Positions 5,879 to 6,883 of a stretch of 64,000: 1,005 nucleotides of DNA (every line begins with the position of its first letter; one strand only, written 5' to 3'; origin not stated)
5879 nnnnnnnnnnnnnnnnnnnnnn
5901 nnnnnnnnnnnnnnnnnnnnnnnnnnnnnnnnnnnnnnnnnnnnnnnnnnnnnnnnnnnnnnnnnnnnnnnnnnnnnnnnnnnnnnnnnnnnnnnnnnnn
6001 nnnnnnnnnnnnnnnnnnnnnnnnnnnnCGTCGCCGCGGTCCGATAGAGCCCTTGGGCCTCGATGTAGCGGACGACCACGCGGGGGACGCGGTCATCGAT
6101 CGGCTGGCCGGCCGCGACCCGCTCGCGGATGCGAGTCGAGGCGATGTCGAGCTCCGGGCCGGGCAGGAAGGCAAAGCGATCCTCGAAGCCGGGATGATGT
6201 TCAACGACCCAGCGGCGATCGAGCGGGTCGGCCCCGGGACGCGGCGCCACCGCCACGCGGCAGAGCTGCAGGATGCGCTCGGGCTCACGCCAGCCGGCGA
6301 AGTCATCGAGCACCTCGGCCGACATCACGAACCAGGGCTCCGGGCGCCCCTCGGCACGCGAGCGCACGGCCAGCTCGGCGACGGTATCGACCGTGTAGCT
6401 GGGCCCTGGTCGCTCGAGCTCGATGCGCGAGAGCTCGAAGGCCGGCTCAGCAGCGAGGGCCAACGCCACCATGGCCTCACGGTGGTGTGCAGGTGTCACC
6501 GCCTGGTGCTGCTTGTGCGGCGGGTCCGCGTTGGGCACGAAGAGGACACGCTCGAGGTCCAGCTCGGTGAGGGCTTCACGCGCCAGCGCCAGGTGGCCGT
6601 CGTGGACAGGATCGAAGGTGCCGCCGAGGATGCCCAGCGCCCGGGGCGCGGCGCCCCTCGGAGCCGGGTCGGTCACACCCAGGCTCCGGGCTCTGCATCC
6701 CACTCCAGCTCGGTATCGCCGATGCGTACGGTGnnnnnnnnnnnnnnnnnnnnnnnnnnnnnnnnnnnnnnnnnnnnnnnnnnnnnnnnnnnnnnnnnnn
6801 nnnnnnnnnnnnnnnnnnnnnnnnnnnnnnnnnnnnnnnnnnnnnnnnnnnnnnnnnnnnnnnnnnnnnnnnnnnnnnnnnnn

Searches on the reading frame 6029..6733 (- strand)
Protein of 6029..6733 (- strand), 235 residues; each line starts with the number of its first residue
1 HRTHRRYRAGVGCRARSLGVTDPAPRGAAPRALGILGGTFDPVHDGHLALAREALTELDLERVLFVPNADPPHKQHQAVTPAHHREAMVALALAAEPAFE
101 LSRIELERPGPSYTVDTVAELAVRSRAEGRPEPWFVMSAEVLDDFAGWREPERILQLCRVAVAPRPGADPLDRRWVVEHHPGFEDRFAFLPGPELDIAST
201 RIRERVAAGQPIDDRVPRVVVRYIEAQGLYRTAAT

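Call 71: search_protein_families(library=pfam, max_evalue=0.0001, proteins=[window:6029-6733:-])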
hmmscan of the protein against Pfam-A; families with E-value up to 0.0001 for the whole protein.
window:6029-6733:- (235 aa): 1 family
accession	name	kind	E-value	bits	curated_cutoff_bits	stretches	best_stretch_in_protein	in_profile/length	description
PF01467.32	CTP_transf_like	-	3.8e-25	89.1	21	1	35-205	1-133/133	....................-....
